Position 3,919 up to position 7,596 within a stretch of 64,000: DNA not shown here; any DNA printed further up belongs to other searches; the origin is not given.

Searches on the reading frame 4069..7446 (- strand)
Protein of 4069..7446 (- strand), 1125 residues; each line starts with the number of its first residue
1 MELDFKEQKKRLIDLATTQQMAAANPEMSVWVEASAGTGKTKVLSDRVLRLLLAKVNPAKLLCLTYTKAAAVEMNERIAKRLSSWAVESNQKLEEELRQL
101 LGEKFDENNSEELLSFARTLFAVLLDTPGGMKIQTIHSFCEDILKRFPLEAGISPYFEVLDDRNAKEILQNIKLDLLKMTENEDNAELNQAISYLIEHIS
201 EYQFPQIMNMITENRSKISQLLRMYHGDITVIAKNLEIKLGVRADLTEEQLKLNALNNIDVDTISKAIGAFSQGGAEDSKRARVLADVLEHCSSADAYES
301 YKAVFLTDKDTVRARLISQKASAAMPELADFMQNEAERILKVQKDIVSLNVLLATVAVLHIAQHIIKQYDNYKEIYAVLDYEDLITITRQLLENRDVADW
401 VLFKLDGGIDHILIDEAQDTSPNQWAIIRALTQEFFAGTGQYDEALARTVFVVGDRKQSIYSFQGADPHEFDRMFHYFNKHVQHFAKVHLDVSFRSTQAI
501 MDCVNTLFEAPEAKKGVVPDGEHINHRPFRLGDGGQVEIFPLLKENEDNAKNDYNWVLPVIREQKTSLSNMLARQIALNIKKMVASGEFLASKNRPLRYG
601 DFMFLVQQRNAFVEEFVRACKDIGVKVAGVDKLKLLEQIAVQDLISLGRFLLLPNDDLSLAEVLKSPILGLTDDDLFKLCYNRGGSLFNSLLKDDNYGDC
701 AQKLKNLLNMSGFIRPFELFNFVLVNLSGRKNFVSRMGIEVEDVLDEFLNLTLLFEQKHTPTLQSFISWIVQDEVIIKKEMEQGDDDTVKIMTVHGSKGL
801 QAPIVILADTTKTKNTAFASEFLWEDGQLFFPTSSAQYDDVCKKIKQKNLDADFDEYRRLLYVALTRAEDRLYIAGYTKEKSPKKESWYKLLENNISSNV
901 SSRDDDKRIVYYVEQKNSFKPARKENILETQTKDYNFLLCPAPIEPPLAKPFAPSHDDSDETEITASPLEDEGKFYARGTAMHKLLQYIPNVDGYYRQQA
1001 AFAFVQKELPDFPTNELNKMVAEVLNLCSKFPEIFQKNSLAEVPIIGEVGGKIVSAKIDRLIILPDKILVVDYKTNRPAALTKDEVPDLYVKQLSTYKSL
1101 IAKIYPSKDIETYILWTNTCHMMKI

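Call 35: search_protein_families(library=pfam, proteins=[window:4069-7446:-], max_evalue=0.001)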
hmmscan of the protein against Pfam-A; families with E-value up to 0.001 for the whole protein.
window:4069-7446:- (1125 aa): 7 families
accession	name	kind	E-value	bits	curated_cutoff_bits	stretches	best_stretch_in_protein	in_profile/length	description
PF00580.27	UvrD-helicase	-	2.3e-52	178.8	23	1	17-474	3-266/271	UvrD/REP helicase N-terminal domain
PF13361.12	UvrD_C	-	2.7e-21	76.8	25.6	2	745-875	241-346/350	UvrD-like helicase C-terminal domain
PF13245.12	AAA_19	-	1.3e-12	48.5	25.1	1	24-160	8-72/134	AAA domain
PF13538.12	UvrD_C_2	-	2.3e-11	43.8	27.4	1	854-874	31-51/52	UvrD-like helicase C-terminal domain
PF12705.13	PDDEXK_1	-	1.9e-06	28.5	22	1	976-1104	35-172/247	PD-(D/E)XK nuclease superfamily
PF13087.12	AAA_12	-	0.00025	21.1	27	0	776-877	124-193/195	AAA domain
PF01443.25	Viral_helicase1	-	0.00028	21.2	21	0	830-874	179-226/228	Viral superfamily 1 RNA helicase core domain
